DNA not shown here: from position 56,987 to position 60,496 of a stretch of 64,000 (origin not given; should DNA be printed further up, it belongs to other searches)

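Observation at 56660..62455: Intronless 1931-aa ORF built from degenerate ankyrin-like modules with no assignable function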

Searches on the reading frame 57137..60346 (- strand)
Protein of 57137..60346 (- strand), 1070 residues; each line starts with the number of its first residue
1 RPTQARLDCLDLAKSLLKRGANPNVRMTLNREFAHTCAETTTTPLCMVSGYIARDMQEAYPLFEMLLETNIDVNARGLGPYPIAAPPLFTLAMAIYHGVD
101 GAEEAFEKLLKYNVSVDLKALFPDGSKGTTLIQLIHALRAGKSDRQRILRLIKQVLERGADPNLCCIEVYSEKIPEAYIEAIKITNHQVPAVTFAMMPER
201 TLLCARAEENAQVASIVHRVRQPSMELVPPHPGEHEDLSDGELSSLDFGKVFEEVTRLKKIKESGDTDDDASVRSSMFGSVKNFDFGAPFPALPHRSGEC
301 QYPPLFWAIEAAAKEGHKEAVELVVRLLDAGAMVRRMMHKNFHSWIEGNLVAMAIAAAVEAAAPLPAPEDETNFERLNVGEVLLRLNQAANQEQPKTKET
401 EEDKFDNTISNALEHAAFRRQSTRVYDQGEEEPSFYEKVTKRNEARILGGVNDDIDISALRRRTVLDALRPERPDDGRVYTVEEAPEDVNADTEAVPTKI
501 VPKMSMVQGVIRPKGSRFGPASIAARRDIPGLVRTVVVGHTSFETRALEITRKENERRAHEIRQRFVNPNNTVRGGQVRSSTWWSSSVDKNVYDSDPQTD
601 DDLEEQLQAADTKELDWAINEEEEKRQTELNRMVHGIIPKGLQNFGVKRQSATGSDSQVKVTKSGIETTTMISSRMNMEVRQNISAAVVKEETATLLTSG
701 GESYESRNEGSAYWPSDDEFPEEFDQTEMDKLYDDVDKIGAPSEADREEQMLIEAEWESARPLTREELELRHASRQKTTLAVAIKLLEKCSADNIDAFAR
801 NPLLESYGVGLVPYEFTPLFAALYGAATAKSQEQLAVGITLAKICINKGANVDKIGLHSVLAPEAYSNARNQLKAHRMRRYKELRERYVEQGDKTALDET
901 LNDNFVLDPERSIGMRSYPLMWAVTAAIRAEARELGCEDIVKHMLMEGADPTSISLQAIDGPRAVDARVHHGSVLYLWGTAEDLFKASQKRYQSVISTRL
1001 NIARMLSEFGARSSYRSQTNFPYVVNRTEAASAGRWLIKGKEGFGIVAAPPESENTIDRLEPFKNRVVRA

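Call 38: search_protein_representatives(alignment_id=A3)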
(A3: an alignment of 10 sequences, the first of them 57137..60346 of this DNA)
Query: 10 sequences, 1041 profile positions. Proteins with E-value up to 0.001 (for the whole library): 47; up to 1e-10: 29; up to 1e-30: 15. The best 47 are listed.
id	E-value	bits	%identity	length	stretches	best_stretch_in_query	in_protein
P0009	0.0e+00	1608.3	-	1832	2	1-1041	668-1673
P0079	0.0e+00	1312.4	-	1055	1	155-1041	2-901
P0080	0.0e+00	1048.3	-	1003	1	203-1041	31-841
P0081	1.9e-125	436.6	-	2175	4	1-375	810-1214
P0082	1.9e-122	426.7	-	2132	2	1-505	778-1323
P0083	9.8e-104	364.7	-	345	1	849-1041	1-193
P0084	5.1e-89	316.0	-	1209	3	145-397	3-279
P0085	1.6e-87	311.1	-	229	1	326-549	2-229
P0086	6.7e-77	275.9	-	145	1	838-983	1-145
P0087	1.8e-52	195.0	-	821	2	880-1005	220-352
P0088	1.6e-43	165.4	-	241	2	879-1004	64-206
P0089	9.3e-43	162.8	-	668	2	1-181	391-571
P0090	9.5e-42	159.5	-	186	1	13-169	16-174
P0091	1.7e-37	145.4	-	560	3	1-166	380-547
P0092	3.4e-31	124.6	-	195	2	736-847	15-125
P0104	1.5e-15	72.8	-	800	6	7-117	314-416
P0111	8.3e-08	47.1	-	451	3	42-165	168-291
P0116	3.3e-06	41.8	-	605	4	298-355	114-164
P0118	1.6e-05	39.6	-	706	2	41-164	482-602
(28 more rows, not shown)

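Call 39: search_protein_families(library=pfam, proteins=[P0081, P0082, P0104, P0111, P0118, P0116], max_evalue=0.01)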
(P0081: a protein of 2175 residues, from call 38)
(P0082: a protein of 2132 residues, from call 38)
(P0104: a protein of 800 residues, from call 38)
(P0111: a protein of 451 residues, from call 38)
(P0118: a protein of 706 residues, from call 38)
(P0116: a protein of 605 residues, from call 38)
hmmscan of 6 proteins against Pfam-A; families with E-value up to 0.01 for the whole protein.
P0081 (2175 aa): 0 families

P0082 (2132 aa): 1 family
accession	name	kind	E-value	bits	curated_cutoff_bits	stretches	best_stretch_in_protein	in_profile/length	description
PF00023.36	Ank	-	0.00012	22.6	21.1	0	155-174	14-31/33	Ankyrin repeat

P0104 (800 aa): 7 families
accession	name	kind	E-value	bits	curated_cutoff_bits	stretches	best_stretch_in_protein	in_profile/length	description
PF00023.36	Ank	-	1.1e-53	176.6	21.1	4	665-702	2-31/33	Ankyrin repeat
PF12796.13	Ank_2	-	1.2e-32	112.7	27.3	4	589-701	2-88/90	Ankyrin repeats (3 copies)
PF13637.12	Ank_4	-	2.6e-21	75.6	22.7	0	639-674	7-39/50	Ankyrin repeats (many copies)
PF16924.11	DpaA_N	-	1.8e-08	35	29.2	0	686-704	12-30/116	Dipicolinate synthase subunit A N-terminal domain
PF13606.12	Ank_3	-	2.8e-08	33.7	22.3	0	150-186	4-30/30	Ankyrin repeat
PF21775.3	PutA_1st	-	1.9e-05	24.5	27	0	379-394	12-27/33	PutA, RHH domain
PF16378.10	DUF4988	-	0.0035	17.6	30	0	142-234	64-151/183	Domain of unknown function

P0111 (451 aa): 5 families
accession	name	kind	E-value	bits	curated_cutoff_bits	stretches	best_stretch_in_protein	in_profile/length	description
PF00023.36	Ank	-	8.7e-30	101.5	21.1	2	212-245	4-31/33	Ankyrin repeat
PF12796.13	Ank_2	-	2.5e-22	79.7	27.3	3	97-201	7-88/90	Ankyrin repeats (3 copies)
PF13637.12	Ank_4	-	9.4e-13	48.5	22.7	0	215-261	2-38/50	Ankyrin repeats (many copies)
PF16924.11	DpaA_N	-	5.8e-07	30.1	29.2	0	134-163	3-32/116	Dipicolinate synthase subunit A N-terminal domain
PF13606.12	Ank_3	-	0.0033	18.2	22.3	0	228-243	14-29/30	Ankyrin repeat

P0118 (706 aa): 5 families
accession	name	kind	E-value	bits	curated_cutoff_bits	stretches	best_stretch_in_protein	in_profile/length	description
PF00023.36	Ank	-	4.8e-19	67.8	21.1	2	569-602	3-30/33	Ankyrin repeat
PF00439.30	Bromodomain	-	2.6e-11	43.7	21.7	1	187-248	5-70/84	Bromodomain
PF13637.12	Ank_4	-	1.7e-10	41.3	22.7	0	628-663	7-39/50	Ankyrin repeats (many copies)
PF12796.13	Ank_2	-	1.3e-09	39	27.3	2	542-602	40-88/90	Ankyrin repeats (3 copies)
PF13606.12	Ank_3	-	0.0041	17.9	22.3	0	585-602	13-30/30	Ankyrin repeat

P0116 (605 aa): 10 families
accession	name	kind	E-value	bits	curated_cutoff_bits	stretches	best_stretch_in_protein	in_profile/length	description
PF12796.13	Ank_2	-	4.5e-52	175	27.3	6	57-144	10-87/90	Ankyrin repeats (3 copies)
PF00023.36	Ank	-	3.3e-47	156.2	21.1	4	119-144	4-29/33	Ankyrin repeat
PF13606.12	Ank_3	-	8.8e-41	133.1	22.3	1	118-143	3-28/30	Ankyrin repeat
PF13637.12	Ank_4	-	1.3e-37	127.4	22.7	7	353-407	1-49/50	Ankyrin repeats (many copies)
PF13857.12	Ank_5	-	3e-18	66.2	27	1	117-145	10-44/56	Ankyrin repeats (many copies)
PF24521.3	Ank_KRIT1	-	7.3e-10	39.2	80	0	83-141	22-70/149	KRIT1 ankyrin-repeats domain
PF15409.12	PH_8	-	0.00099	19.8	30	0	349-387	41-79/89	Pleckstrin homology domain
PF23745.1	ANK_LRRK2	-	0.0024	18.2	27.5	0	433-478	38-83/130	LRRK2 ANK repeat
PF18480.7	DUF5615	-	0.0044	17.3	23.8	0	364-400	13-49/110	Domain of unknown function (DUF5615)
PF04607.23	RelA_SpoT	-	0.0097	16.6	27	0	246-293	43-91/113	Region found in RelA / SpoT proteins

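Call 40: predict_structure(alignment_id=A3)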
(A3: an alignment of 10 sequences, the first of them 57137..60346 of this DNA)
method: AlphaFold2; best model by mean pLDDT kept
length: 1070 residues; sequences in the alignment: 10
mean_pLDDT: 53.6   pTM: 0.47
mean pLDDT of the five models: 53.6, 52.6, 51.4, 50.7, 47.1
residues with pLDDT >= 90: 79; 70-90: 261; 50-70: 131; < 50: 599
segments of 3 or more residues with pLDDT < 50: 184-229, 231-256, 260-263, 265-296, 344-346, 369-548, 565-613, 630-733, 735-762, 800-815, 855-867, 909-917, 954-987, 1012-1055, 1063-1070
pLDDT, mean of each block of 10 residues (from residue 1): 78 90 83 66 90 86 91 83 87 89 92 89 85 90 87 93 83 62 42 27 38 44 45 43 38 45 47 36 30 49 87 80 91 68 57 85 64 33 37 30 26 29 28 37 36 41 38 32 29 33 39 39 31 26 42 65 48 29 28 33 44 53 58 33 27 26 26 26 25 26 28 31 38 45 32 28 64 83 88 67 41 58 79 84 86 50 43 78 85 80 62 45 72 71 77 41 30 36 46 67 71 36 33 39 38 50 45
secondary structure, 60 per line:
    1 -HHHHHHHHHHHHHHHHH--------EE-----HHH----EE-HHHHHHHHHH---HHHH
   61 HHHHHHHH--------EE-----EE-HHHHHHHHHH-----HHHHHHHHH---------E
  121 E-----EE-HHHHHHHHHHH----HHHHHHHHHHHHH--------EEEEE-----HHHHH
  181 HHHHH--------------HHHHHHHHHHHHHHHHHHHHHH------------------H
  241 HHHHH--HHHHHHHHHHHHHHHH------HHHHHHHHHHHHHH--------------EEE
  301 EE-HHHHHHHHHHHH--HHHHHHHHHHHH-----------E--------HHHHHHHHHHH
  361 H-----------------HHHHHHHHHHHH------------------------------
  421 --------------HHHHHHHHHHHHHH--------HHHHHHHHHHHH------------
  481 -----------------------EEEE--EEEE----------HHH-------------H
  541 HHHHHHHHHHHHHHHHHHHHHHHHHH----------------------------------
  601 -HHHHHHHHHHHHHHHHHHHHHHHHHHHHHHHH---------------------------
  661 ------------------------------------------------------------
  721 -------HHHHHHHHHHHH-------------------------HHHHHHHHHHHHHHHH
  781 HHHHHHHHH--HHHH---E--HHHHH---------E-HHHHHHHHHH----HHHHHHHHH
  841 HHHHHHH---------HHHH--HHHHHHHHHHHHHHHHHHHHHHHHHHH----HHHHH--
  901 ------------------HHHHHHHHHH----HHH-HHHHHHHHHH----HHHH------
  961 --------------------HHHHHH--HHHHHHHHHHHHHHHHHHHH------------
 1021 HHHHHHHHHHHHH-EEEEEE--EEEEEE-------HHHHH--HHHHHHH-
elements in order (helices of 4 or more, strands of 3 or more residues): H2-18 H44-53 H57-68 H87-96 H102-110 H130-140 H145-157 E166-170 H176-185 H200-221 H240-245 H248-263 H270-283 E298-302 H304-315 H318-329 H350-361 H379-390 H435-448 H457-468 E504-507 E510-513 H540-566 H602-633 H728-739 H765-789 H792-795 H802-806 H818-827 H832-847 H857-860 H863-889 H894-898 H919-928 H937-946 H951-954 H981-986 H989-1008 H1021-1033 E1035-1040 E1043-1048 H1056-1060 H1063-1069

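Call 43: fold_search(model_id=the predicted structure, library=pdb)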
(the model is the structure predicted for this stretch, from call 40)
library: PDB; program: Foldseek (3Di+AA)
matches with E <= 10: 64; with E <= 0.001: 0
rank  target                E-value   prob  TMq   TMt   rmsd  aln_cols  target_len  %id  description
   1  8fre_A                1.4e-03  1.00  0.12  0.56   8.6       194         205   26  Designed loop protein RBL4 (released 2024-04-17)
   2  8frf_H                3.1e-03  1.00  0.12  0.54  15.1       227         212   21  Homodimeric designed loop protein RBL7_C2_3 (released 2024-04-17)
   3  8frf_C                6.2e-03  1.00  0.12  0.53   4.0       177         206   22  Homodimeric designed loop protein RBL7_C2_3 (released 2024-04-17)
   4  5hkp_B                9.3e-03  0.99  0.10  0.32  24.7       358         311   16  Crystal structure of mouse Tankyrase/human TRF1 complex (released 2016-03-23)
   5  8frf_E                1.8e-02  1.00  0.12  0.53   4.0       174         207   22  Homodimeric designed loop protein RBL7_C2_3 (released 2024-04-17)
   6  8frf_D                2.3e-02  1.00  0.12  0.56   3.8       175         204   23  Homodimeric designed loop protein RBL7_C2_3 (released 2024-04-17)
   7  8frf_A                2.4e-02  1.00  0.11  0.52   3.8       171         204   23  Homodimeric designed loop protein RBL7_C2_3 (released 2024-04-17)
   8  5jhq_D                3.3e-02  0.96  0.10  0.21  19.4       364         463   18  ARCs 1-3 of human Tankyrase-1 bound to a peptide derived from IRAP (released 2016-09-21)
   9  5jhq_A                4.0e-02  0.96  0.10  0.21  19.5       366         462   18  ARCs 1-3 of human Tankyrase-1 bound to a peptide derived from IRAP (released 2016-09-21)
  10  5jhq_B                4.4e-02  0.44  0.08  0.16  23.1       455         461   15  ARCs 1-3 of human Tankyrase-1 bound to a peptide derived from IRAP (released 2016-09-21)
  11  5aqa_A                7.5e-02  1.00  0.10  0.23   4.5       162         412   25  DARPin-based Crystallization Chaperones exploit Molecular Geometry as a Screening Dimension in Protein Crystallography (released 2016-03-23)
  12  5o2t_B                1.6e-01  1.00  0.10  0.56   5.0       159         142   24  Human KRAS in complex with darpin K27 (released 2017-07-26)
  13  5aao_L                1.6e-01  0.99  0.08  0.45   4.1       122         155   23  Crystal structure of fluorogen-activating designed ankyrin repeat protein (DARPin) dimer in complex with malachite gre (released 2016-02-03)
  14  9dp8                  2.2e-01  0.99  0.10  0.38   4.1       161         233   25  A DARPin fused to the 1TEL crystallization chaperone via a helical Lys-Gln-Arg linker (released 2024-10-16)
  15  7cng_B                2.3e-01  0.51  0.09  0.24  22.9       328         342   13  Structure of CDK5R1 bound FEM1B (released 2020-10-21)
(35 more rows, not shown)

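Call 53: find_encoding_contigs(protein=P0082, flank=8000, max_places=1)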
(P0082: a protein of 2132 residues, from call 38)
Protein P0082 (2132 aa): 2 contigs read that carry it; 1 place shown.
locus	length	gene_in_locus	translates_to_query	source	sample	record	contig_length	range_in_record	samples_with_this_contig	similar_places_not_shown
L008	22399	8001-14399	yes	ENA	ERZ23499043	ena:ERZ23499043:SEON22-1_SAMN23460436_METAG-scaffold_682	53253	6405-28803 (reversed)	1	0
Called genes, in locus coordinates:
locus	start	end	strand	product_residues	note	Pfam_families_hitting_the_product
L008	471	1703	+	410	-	PF08449:UAA, PF00892:EamA (weak)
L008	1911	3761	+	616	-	PF01764:Lipase_3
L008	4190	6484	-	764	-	-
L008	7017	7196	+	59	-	-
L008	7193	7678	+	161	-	-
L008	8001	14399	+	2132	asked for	-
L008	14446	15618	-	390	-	-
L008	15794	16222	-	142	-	PF07896:DUF1674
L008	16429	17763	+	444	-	PF13847:Methyltransf_31, PF08241:Methyltransf_11, PF08242:Methyltransf_12 (weak), PF13649:Methyltransf_25, PF01687:Flavokinase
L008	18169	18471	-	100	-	-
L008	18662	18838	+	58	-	-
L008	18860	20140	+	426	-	PF00134:Cyclin_N, PF21797:CycT2-like_C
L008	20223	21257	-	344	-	PF00702:Hydrolase, PF13344:Hydrolase_6, PF13419:HAD_2 (faint), PF13242:Hydrolase_like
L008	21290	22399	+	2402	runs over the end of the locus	PF25390:WD40_RLD, PF00415:RCC1, PF25390:WD40_RLD, PF13540:RCC1_2, PF25390:WD40_RLD, PF00415:RCC1, PF25390:WD40_RLD, PF00415:RCC1, +8 more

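Call 54: find_encoding_contigs(protein=P0081, flank=8000, max_places=1)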
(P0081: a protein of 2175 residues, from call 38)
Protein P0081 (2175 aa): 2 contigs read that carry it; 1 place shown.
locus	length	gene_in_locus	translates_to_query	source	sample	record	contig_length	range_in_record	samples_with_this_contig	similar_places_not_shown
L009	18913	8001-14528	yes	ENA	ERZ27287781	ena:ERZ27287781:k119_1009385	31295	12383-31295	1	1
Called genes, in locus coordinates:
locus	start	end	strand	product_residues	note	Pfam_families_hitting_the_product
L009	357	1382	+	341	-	PF08449:UAA, PF00892:EamA (weak)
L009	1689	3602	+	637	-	PF01764:Lipase_3 (weak)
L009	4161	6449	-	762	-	-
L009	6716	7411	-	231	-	-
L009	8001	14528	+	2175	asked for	-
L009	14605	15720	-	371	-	-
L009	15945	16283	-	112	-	PF07896:DUF1674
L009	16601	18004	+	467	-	PF13489:Methyltransf_23 (weak), PF13847:Methyltransf_31 (weak), PF08241:Methyltransf_11, PF08242:Methyltransf_12, PF13649:Methyltransf_25, PF01687:Flavokinase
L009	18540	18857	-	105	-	-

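Call 56: search_protein_families(library=pfam, proteins=[L008:4190-6484:-, L008:14446-15618:-, L009:14605-15720:-], max_evalue=0.1)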
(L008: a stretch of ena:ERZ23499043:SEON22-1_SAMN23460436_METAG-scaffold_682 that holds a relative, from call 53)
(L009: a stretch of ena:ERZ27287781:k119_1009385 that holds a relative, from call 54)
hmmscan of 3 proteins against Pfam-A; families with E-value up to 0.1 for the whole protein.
L008:4190-6484:- (764 aa): 0 families

L008:14446-15618:- (390 aa): 0 families

L009:14605-15720:- (371 aa): 0 families

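Call 62: search_solved_structures(query=A3, max_evalue=1)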
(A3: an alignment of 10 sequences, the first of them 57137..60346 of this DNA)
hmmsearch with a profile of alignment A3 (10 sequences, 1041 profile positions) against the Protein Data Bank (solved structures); distinct sequences matched with E-value up to 1: 14.
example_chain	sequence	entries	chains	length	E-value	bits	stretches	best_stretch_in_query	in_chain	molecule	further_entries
8fre_A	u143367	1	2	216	3.4e-16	61.6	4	125-165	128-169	RBL4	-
8frf_A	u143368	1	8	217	5.7e-08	34.4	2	128-168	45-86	RBL7_C2_3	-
4hqd_A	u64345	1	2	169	0.063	14.4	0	312-336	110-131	Engineered Protein OR265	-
4k5c_A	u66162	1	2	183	0.11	13.6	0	9-83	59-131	Loop Designed Ankyrin Repeat Protein Nran1_G06_C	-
4qfv_A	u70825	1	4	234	0.21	12.7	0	62-77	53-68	ANK-N5C-281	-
6ne1_B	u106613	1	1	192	0.32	12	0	49-89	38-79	Pfs, NACHT and Ankyrin domain protein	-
4zfh_A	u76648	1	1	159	0.35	11.9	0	12-77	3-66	Artificial ankyrin repeat protein_Ank(GAG)1D4 mutant -Y56A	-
4o60_A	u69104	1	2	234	0.46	11.5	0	144-164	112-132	ANK-N5C-317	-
4hll_A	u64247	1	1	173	0.46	11.5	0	11-76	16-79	Ankyrin(GAG)1D4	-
7z7e_B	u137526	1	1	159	0.51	11.4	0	43-97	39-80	DARPIN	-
2xeh_A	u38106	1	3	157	0.58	11.2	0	312-336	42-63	NI3C MUT6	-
2xee_A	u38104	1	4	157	0.59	11.2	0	312-336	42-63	NI3C DARPIN MUTANT5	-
2qyj_A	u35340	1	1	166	0.75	10.8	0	312-336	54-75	ankyrin NI3C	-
5gik_A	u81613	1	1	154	1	10.4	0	25-76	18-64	Artificial ankyrin repeat protein_Ank(GAG)1D4 mutant -S45Y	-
